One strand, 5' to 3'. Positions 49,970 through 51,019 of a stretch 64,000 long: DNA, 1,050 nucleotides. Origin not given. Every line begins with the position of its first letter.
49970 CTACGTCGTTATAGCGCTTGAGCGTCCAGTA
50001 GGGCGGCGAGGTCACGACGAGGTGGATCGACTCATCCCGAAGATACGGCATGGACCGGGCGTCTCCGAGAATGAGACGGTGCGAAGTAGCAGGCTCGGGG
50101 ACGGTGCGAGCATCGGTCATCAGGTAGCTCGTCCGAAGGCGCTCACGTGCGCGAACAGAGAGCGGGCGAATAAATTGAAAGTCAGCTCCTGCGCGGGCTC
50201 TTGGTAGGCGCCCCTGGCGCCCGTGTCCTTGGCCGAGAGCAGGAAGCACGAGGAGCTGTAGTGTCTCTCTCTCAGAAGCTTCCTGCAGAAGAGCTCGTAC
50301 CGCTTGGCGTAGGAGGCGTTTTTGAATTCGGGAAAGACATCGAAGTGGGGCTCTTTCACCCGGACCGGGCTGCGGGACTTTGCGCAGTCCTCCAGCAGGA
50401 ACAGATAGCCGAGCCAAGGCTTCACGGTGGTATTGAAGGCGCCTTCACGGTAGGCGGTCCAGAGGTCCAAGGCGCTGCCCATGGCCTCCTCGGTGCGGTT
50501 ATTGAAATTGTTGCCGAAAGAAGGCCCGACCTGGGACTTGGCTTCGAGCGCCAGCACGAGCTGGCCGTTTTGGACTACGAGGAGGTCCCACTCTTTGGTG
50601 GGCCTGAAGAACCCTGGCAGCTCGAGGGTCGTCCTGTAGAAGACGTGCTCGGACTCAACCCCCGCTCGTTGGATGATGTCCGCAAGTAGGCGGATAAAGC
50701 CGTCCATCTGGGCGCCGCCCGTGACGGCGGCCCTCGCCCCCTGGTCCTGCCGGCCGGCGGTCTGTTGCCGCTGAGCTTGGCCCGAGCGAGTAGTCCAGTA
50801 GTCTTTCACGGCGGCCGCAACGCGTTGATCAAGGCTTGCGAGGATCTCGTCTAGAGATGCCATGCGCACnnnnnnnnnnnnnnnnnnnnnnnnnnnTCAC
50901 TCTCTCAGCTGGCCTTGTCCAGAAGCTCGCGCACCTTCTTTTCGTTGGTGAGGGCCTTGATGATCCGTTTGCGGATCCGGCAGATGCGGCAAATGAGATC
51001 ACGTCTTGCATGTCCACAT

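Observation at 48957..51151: Horizontally acquired restriction-modification cassette flanked by ~170-190 bp imperfect inverted repeats between hemD and polA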

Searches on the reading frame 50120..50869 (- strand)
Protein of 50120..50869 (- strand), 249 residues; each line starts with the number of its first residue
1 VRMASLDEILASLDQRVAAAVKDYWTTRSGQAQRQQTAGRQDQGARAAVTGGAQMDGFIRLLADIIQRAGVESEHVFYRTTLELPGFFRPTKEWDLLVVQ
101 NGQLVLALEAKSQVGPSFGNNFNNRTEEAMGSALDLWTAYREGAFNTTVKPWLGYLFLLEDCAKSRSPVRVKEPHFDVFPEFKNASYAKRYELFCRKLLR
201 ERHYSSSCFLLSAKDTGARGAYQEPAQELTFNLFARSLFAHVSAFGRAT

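Call 6: search_protein_families(library=pfam, proteins=[window:50120-50869:-], max_evalue=0.01)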
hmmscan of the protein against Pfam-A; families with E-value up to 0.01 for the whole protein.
window:50120-50869:- (249 aa): 1 family
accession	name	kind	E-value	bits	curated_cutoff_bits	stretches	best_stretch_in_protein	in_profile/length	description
PF04555.19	XhoI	-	6e-92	307.2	25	1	35-223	2-190/191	Restriction endonuclease XhoI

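Call 11: find_encoding_contigs(protein=window:50120-50869:-, flank=6000, max_places=10)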
Protein window:50120-50869:- (249 aa): no gene with exactly this product is on record in the collection.

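Call 12: find_homologous_proteins(query=window:50120-50869:-)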
Query window:50120-50869:- (249 aa): 8000 proteins with E <= 0.001 among 8000 candidates; the best 120 are listed.
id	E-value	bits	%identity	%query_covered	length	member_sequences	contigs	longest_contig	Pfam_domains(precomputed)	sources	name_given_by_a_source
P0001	6.4e-162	554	100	99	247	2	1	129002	PF04555.20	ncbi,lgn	-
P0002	5.9e-133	460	83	94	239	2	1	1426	PF04555.20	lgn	-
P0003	1.6e-130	452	79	98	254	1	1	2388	PF04555.20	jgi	jgi:hypothetical protein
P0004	9.4e-130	449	81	98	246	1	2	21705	PF04555.20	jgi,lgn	jgi:hypothetical protein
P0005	4.0e-124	431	73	98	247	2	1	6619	PF04555.20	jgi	-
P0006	4.3e-124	431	76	99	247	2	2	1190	PF04555.20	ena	-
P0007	1.2e-121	423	75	99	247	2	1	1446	PF04555.20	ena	-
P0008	3.3e-121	421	74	98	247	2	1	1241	PF04555.20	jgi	jgi:hypothetical protein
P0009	3.3e-118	411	72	98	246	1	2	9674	PF04555.20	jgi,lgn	-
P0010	9.5e-118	410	73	98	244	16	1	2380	PF04555.20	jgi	-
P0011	1.9e-117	409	72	98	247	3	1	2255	PF04555.20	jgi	jgi:hypothetical protein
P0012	2.3e-117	409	70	98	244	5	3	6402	PF04555.20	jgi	jgi:hypothetical protein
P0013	2.9e-117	408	72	98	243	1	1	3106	PF04555.20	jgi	jgi:hypothetical protein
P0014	9.3e-117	407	74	96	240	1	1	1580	PF04555.20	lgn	-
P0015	1.4e-116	406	72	98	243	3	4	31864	PF04555.20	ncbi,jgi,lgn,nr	ncbi:MAG: restriction endonuclease [Nitrospira sp.]|nr:restriction endonuclease [Nitrospira sp.]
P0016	1.5e-116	406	71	97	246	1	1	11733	PF04555.20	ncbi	ncbi:MAG TPA: PaeR7I family type II restriction endonuclease [Nitrospirota bacterium]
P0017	1.5e-116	406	71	98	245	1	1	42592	PF04555.20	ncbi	-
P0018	2.0e-116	406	72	98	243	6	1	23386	PF04555.20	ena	-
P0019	2.2e-116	405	72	97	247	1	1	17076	PF04555.20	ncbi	ncbi:MAG: PaeR7I family type II restriction endonuclease [Nitrospirota bacterium]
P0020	2.9e-116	405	73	95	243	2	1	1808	PF04555.20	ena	-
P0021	5.3e-116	404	72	98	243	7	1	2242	PF04555.20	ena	-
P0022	1.2e-115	403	72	98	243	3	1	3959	PF04555.20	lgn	-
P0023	1.9e-115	402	72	98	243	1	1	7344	PF04555.20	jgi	jgi:hypothetical protein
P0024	2.6e-115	402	69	97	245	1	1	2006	PF04555.20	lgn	-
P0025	3.2e-115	402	72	97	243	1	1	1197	PF04555.20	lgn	-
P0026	3.3e-115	402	70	98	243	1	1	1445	PF04555.20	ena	-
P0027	4.8e-115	401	71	97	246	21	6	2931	PF04555.20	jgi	jgi:hypothetical protein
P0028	4.9e-115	401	71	98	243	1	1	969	PF04555.20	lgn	-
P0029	7.8e-115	400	72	96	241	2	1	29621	PF04555.20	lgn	-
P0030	8.6e-115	400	71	97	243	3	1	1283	PF04555.20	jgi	-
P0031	1.1e-114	400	71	97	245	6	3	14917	PF04555.20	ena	-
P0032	1.5e-114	399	71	98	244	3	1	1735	PF04555.20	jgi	jgi:hypothetical protein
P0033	2.0e-114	399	73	94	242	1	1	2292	PF04555.20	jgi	jgi:hypothetical protein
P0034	2.0e-114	399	71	96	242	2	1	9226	PF04555.20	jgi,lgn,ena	jgi:hypothetical protein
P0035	2.8e-114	399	71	96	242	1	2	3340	PF04555.20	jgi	jgi:hypothetical protein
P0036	3.0e-114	398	71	96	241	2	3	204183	PF04555.20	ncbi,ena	-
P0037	3.7e-114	398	71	94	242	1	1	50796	PF04555.20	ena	-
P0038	4.2e-114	398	69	97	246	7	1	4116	PF04555.20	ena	-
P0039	4.2e-114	398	71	97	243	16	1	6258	PF04555.20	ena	-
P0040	4.3e-114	398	71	94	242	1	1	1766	PF04555.20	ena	-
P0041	4.6e-114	398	72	94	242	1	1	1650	PF04555.20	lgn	-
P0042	4.7e-114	398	71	95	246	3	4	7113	PF04555.20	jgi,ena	-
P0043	5.1e-114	398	69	98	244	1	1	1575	PF04555.20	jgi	jgi:hypothetical protein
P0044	5.5e-114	398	71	98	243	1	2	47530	PF04555.20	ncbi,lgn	-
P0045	5.8e-114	397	69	98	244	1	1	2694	PF04555.20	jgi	jgi:hypothetical protein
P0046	6.8e-114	397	70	96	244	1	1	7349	PF04555.20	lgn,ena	-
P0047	7.1e-114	397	71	97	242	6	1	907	PF04555.20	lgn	-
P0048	7.7e-114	397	69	97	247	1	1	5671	PF04555.20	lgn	-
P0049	8.0e-114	397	70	96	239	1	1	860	PF04555.20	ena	-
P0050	9.4e-114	397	70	98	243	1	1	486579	PF04555.20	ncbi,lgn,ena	-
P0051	9.4e-114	397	73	94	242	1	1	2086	PF04555.20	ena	-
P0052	9.6e-114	397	71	97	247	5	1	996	PF04555.20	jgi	-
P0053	1.0e-113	397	69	98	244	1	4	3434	PF04555.20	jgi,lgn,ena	-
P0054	1.1e-113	397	71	97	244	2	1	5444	PF04555.20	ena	-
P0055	1.1e-113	397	69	97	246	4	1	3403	PF04555.20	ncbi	-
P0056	1.2e-113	396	71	98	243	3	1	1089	PF04555.20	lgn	-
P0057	1.3e-113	396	70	97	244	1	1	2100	PF04555.20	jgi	jgi:hypothetical protein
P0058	1.7e-113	396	69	97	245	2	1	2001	PF04555.20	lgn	-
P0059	1.7e-113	396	68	97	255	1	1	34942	PF04555.20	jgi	jgi:hypothetical protein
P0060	1.9e-113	396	69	98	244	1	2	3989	PF04555.20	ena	-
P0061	2.0e-113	396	70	97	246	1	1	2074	PF04555.20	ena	-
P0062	2.3e-113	396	69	97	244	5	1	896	PF04555.20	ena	-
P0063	2.5e-113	395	70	98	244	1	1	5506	PF04555.20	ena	-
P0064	2.7e-113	395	70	98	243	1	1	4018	PF04555.20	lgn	-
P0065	2.7e-113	395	71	97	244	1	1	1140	PF04555.20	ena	-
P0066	3.1e-113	395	72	94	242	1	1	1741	PF04555.20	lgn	-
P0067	3.4e-113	395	70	98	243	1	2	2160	PF04555.20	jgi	jgi:hypothetical protein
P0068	4.0e-113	395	70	98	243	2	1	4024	PF04555.20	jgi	jgi:hypothetical protein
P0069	4.0e-113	395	72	94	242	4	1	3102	PF04555.20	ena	-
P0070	5.0e-113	394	69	98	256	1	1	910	PF04555.20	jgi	-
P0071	5.4e-113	394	69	100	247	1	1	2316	PF04555.20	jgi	jgi:hypothetical protein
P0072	6.0e-113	394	71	97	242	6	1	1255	PF04555.20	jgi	-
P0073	6.2e-113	394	72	94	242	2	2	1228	PF04555.20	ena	-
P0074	6.5e-113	394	72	94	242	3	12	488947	PF04555.20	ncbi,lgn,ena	ncbi:MAG: PaeR7I family type II restriction endonuclease [Limisphaerales bacterium]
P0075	6.9e-113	394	71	95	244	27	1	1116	PF04555.20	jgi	-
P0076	8.3e-113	394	70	98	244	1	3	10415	PF04555.20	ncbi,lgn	-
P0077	8.7e-113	394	70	97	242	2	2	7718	PF04555.20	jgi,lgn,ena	-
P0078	9.5e-113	394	70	97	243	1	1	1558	PF04555.20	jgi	jgi:hypothetical protein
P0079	1.0e-112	393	69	97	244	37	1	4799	PF04555.20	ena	-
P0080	1.1e-112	393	71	97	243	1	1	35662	PF04555.20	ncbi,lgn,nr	ncbi:MAG: restriction endonuclease [Nitrospirae bacterium]|nr:MAG: restriction endonuclease [Nitrosp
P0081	1.2e-112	393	69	98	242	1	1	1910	PF04555.20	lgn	-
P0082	1.2e-112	393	70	96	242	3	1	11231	PF04555.20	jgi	jgi:hypothetical protein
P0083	1.3e-112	393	70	97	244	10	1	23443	PF04555.20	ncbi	-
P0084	1.4e-112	393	71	96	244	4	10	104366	PF04555.20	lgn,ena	-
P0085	1.5e-112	393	71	94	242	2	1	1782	PF04555.20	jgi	jgi:Restriction endonuclease XhoI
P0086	1.7e-112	393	71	96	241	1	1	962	PF04555.20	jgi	jgi:hypothetical protein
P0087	1.9e-112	393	69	98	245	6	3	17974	PF04555.20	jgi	jgi:hypothetical protein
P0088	2.1e-112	392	70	94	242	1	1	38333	PF04555.20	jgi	jgi:hypothetical protein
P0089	2.1e-112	392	71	94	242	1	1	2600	PF04555.20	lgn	-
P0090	2.1e-112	392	69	98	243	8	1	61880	PF04555.20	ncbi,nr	ncbi:MAG: PaeR7I family type II restriction endonuclease [Nitrospirae bacterium]|nr:PaeR7I family ty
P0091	2.9e-112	392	71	94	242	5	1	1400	PF04555.20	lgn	-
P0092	3.1e-112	392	68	99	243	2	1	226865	PF04555.20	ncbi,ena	-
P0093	3.2e-112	392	69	98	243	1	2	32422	PF04555.20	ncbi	-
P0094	3.5e-112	392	69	97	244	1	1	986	PF04555.20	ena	-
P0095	3.9e-112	392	68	98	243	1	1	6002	PF04555.20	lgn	-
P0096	4.3e-112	391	69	95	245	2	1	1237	PF04555.20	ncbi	-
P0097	4.6e-112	391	72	95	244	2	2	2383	PF04555.20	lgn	-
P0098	5.2e-112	391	70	95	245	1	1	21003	PF04555.20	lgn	-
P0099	5.9e-112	391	72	91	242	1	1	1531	PF04555.20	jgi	jgi:hypothetical protein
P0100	6.4e-112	391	70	95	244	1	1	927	PF04555.20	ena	-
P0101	6.5e-112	391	69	96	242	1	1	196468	PF04555.20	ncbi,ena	-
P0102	7.4e-112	391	69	98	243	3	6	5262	PF04555.20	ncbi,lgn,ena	-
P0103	7.4e-112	391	70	96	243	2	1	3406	PF04555.20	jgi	jgi:hypothetical protein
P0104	7.6e-112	391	71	97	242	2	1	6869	PF04555.20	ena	-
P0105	7.7e-112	391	68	98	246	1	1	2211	PF04555.20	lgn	-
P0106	8.2e-112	390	68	97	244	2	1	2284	PF04555.20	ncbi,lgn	-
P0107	8.3e-112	390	70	95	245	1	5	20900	PF04555.20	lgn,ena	-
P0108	8.6e-112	390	70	98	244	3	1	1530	PF04555.20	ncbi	-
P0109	8.6e-112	390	72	94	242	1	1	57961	PF04555.20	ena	-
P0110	9.3e-112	390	70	97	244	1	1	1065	PF04555.20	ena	-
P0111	1.1e-111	390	70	95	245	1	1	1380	PF04555.20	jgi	-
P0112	1.1e-111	390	69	95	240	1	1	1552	PF04555.20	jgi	jgi:hypothetical protein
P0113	1.3e-111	390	70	97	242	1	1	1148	PF04555.20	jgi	jgi:hypothetical protein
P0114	1.6e-111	390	69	98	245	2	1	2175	PF04555.20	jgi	jgi:hypothetical protein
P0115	1.6e-111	389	69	96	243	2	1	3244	PF04555.20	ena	-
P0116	1.6e-111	389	71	95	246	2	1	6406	PF04555.20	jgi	-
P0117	1.7e-111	389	71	94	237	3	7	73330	PF04555.20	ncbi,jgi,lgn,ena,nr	ncbi:MAG: PaeR7I family type II restriction endonuclease [Candidatus Euphemobacter frigidus]|nr:PaeR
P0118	1.8e-111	389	72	94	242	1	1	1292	PF04555.20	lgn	-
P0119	2.0e-111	389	68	98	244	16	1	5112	PF04555.20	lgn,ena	-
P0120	2.1e-111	389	69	96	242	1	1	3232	PF04555.20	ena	-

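Call 13: find_encoding_contigs(protein=P0001, flank=10000, max_places=6)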
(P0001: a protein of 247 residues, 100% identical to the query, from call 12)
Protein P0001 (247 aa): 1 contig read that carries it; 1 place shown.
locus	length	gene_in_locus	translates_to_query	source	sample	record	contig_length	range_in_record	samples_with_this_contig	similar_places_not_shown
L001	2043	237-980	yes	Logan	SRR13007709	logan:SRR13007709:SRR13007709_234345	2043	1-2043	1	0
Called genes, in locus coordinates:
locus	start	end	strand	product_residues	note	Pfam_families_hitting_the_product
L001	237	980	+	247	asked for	PF04555:XhoI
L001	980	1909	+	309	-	PF08241:Methyltransf_11 (faint), PF13649:Methyltransf_25 (faint), PF01555:N6_N4_Mtase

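Call 14: find_encoding_contigs(protein=P0004, flank=6000, max_places=6)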
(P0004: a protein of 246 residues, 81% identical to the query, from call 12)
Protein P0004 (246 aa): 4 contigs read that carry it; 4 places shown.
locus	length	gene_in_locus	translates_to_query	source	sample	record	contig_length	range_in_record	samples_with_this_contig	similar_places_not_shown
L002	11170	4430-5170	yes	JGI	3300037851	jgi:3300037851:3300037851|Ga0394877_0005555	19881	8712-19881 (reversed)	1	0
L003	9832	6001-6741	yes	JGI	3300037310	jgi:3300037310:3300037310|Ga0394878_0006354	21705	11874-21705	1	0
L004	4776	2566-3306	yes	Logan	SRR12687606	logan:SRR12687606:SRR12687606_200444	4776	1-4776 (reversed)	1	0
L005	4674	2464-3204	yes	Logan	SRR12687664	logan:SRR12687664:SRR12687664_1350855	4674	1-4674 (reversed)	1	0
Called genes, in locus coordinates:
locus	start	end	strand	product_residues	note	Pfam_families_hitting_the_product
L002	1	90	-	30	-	?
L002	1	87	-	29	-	?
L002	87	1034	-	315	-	PF02899:Phage_int_SAM_1, PF00589:Phage_integrase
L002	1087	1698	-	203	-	PF01725:Ham1p_like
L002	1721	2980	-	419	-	PF00275:EPSP_synthase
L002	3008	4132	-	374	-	PF01594:AI-2E_transport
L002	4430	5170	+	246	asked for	PF04555:XhoI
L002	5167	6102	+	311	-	PF08241:Methyltransf_11 (faint), PF01555:N6_N4_Mtase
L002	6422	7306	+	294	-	PF00483:NTP_transferase, PF12804:NTP_transf_3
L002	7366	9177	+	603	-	PF01551:Peptidase_M23 (weak)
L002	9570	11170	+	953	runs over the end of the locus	-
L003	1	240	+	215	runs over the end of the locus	PF09997:DUF2238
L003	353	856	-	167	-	-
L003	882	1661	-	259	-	PF00459:Inositol_P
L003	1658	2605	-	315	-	PF02899:Phage_int_SAM_1, PF00589:Phage_integrase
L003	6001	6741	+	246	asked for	PF04555:XhoI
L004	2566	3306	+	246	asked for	PF04555:XhoI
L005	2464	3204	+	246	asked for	PF04555:XhoI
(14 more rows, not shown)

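Call 20: find_encoding_contigs(protein=P0126, flank=6000, max_places=6)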
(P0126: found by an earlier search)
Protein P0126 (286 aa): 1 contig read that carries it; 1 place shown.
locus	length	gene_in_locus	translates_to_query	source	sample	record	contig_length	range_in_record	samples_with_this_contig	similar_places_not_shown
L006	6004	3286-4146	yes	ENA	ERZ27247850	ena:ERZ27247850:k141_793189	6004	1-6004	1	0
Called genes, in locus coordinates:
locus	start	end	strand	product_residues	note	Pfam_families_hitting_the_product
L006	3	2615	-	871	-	?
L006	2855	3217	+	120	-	PF04555:XhoI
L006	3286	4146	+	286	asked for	PF01555:N6_N4_Mtase, PF08241:Methyltransf_11 (faint)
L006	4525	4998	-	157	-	-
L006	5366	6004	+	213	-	?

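Call 21: find_encoding_contigs(protein=P0123, flank=6000, max_places=6)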
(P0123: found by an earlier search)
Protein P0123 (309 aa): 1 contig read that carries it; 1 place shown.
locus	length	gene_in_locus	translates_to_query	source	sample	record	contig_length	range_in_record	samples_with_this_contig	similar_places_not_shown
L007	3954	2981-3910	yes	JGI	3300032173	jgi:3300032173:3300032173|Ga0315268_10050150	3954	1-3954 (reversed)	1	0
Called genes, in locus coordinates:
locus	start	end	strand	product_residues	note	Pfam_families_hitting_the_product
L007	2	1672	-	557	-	?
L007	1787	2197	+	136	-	PF12844:HTH_19, PF13560:HTH_31, PF01381:HTH_3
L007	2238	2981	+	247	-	PF04555:XhoI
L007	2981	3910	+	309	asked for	PF08241:Methyltransf_11 (faint), PF01555:N6_N4_Mtase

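Call 23: find_encoding_contigs(protein=P0131, flank=6000, max_places=8)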
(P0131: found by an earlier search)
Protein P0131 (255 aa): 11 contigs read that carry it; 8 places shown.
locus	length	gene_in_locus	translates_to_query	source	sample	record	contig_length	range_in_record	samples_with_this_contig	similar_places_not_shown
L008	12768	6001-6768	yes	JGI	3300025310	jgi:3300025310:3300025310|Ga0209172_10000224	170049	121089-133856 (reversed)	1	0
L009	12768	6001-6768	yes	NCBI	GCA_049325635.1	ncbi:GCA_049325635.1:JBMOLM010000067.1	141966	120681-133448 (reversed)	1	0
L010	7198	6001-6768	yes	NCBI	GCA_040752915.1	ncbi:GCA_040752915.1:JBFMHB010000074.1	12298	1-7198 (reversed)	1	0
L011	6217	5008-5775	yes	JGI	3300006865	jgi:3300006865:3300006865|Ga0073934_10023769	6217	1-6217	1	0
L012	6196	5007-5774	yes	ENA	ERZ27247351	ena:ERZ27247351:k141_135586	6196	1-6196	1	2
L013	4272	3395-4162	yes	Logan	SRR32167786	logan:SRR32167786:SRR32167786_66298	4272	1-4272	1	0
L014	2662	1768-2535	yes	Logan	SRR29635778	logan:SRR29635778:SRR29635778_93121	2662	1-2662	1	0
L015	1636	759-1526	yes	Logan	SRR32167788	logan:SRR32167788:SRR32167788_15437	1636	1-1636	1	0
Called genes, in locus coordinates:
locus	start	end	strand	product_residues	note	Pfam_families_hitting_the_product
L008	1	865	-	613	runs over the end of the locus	-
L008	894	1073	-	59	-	-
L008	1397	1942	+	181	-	PF13717:Zn_ribbon_4, PF16697:Yop-YscD_cpl, PF00498:FHA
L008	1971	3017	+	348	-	PF03054:tRNA_Me_trans, PF20259:tRNA_Me_trans_M, PF20258:tRNA_Me_trans_C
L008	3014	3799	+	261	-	PF01578:Cytochrom_C_asm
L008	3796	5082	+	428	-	PF05201:GlutR_N, PF01488:Shikimate_DH, PF03807:F420_oxidored (weak), PF00745:GlutR_dimer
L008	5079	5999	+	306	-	PF01379:Porphobil_deam, PF03900:Porphobil_deamC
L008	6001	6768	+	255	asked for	PF02602:HEM4, PF24158:DUF7409 (faint)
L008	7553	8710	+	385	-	-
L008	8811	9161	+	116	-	-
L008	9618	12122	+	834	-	PF02739:5_3_exonuc_N, PF01367:5_3_exonuc, PF00476:DNA_pol_A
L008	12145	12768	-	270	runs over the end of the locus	PF02511:Thy1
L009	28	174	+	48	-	-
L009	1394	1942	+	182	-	PF13717:Zn_ribbon_4, PF16697:Yop-YscD_cpl, PF00498:FHA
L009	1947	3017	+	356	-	PF03054:tRNA_Me_trans, PF20259:tRNA_Me_trans_M, PF20258:tRNA_Me_trans_C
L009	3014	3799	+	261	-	PF01578:Cytochrom_C_asm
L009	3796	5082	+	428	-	PF05201:GlutR_N, PF01488:Shikimate_DH, PF03807:F420_oxidored (weak), PF00745:GlutR_dimer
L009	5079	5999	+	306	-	PF01379:Porphobil_deam, PF03900:Porphobil_deamC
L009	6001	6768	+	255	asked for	PF02602:HEM4, PF24158:DUF7409 (faint)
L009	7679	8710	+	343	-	-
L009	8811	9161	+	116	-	-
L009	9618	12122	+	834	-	PF02739:5_3_exonuc_N, PF01367:5_3_exonuc, PF00476:DNA_pol_A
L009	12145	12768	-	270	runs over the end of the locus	PF02511:Thy1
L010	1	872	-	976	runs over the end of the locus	-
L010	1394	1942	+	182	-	PF13717:Zn_ribbon_4, PF16697:Yop-YscD_cpl, PF00498:FHA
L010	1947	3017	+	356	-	PF03054:tRNA_Me_trans, PF20259:tRNA_Me_trans_M, PF20258:tRNA_Me_trans_C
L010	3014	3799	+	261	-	PF01578:Cytochrom_C_asm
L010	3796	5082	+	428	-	PF05201:GlutR_N, PF01488:Shikimate_DH, PF03807:F420_oxidored (weak), PF00745:GlutR_dimer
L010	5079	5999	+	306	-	PF01379:Porphobil_deam, PF03900:Porphobil_deamC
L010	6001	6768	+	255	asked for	PF02602:HEM4, PF24158:DUF7409 (faint)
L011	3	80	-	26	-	?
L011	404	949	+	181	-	PF13717:Zn_ribbon_4, PF16697:Yop-YscD_cpl, PF00498:FHA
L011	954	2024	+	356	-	PF03054:tRNA_Me_trans, PF20259:tRNA_Me_trans_M, PF20258:tRNA_Me_trans_C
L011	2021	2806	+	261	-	PF01578:Cytochrom_C_asm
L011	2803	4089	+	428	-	PF05201:GlutR_N, PF01488:Shikimate_DH, PF03807:F420_oxidored (weak), PF00745:GlutR_dimer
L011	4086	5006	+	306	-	PF01379:Porphobil_deam, PF03900:Porphobil_deamC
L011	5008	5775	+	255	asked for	PF02602:HEM4, PF24158:DUF7409 (faint)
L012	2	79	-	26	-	?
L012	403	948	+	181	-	PF13717:Zn_ribbon_4, PF16697:Yop-YscD_cpl, PF00498:FHA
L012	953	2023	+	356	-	PF03054:tRNA_Me_trans, PF20259:tRNA_Me_trans_M, PF20258:tRNA_Me_trans_C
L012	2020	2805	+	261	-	PF01578:Cytochrom_C_asm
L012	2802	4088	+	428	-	PF05201:GlutR_N, PF01488:Shikimate_DH, PF03807:F420_oxidored (weak), PF00745:GlutR_dimer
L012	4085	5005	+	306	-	PF01379:Porphobil_deam, PF03900:Porphobil_deamC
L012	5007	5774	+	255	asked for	PF02602:HEM4, PF24158:DUF7409 (faint)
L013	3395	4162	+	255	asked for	PF02602:HEM4, PF24158:DUF7409 (faint)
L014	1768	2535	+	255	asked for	PF02602:HEM4, PF24158:DUF7409 (faint)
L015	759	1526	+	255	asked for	PF02602:HEM4, PF24158:DUF7409 (faint)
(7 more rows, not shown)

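Call 24: find_encoding_contigs(protein=P0132, flank=6000, max_places=6)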
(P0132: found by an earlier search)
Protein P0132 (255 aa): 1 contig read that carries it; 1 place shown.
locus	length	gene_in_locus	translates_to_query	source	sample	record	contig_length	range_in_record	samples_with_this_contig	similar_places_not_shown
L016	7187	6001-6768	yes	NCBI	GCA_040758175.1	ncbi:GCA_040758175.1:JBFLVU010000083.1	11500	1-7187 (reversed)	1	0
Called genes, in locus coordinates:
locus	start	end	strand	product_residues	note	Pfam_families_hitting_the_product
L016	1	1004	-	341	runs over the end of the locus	PF00793:DAHP_synth_1, PF03102:NeuB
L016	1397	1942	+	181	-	PF13717:Zn_ribbon_4, PF16697:Yop-YscD_cpl, PF00498:FHA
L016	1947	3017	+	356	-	PF03054:tRNA_Me_trans, PF20259:tRNA_Me_trans_M, PF20258:tRNA_Me_trans_C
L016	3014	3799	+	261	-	PF01578:Cytochrom_C_asm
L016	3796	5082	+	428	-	PF05201:GlutR_N, PF01488:Shikimate_DH, PF03807:F420_oxidored, PF00745:GlutR_dimer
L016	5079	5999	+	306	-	PF01379:Porphobil_deam, PF03900:Porphobil_deamC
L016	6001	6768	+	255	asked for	PF02602:HEM4, PF24158:DUF7409 (faint)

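Call 45: search_protein_families(library=pfam, proteins=[L008:7553-8710:+, L008:8811-9161:+, L007:1787-2197:+], max_evalue=0.01)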
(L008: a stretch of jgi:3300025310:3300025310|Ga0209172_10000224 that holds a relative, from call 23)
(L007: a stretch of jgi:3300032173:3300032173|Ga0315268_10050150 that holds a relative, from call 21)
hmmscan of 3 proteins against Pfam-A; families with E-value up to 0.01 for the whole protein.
L008:7553-8710:+ (385 aa): 0 families

L008:8811-9161:+ (116 aa): 1 family
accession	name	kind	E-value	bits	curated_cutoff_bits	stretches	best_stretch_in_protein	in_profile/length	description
PF04306.18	DUF456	-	0.0029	18.3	29.4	1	6-90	20-94/139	Protein of unknown function (DUF456)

L007:1787-2197:+ (136 aa): 6 families
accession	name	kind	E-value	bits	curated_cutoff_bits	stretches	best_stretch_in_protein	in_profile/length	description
PF01381.28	HTH_3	-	6.9e-13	48.9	23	1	25-79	1-55/55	Helix-turn-helix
PF13560.12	HTH_31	-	1.5e-08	35.2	27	1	22-76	3-58/64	Helix-turn-helix domain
PF12844.13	HTH_19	-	2.5e-08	34.1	30.2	1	22-80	1-59/64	Helix-turn-helix domain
PF13744.12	HTH_37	-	0.00024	21.3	27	1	23-56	21-54/80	Helix-turn-helix domain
PF13443.12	HTH_26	-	0.00058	20.5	22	1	24-76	1-54/63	Cro/C1-type HTH DNA-binding domain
PF17849.7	OB_Dis3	-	0.0085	16.6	22.8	0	49-76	40-67/77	Dis3-like cold-shock domain 2 (CSD2)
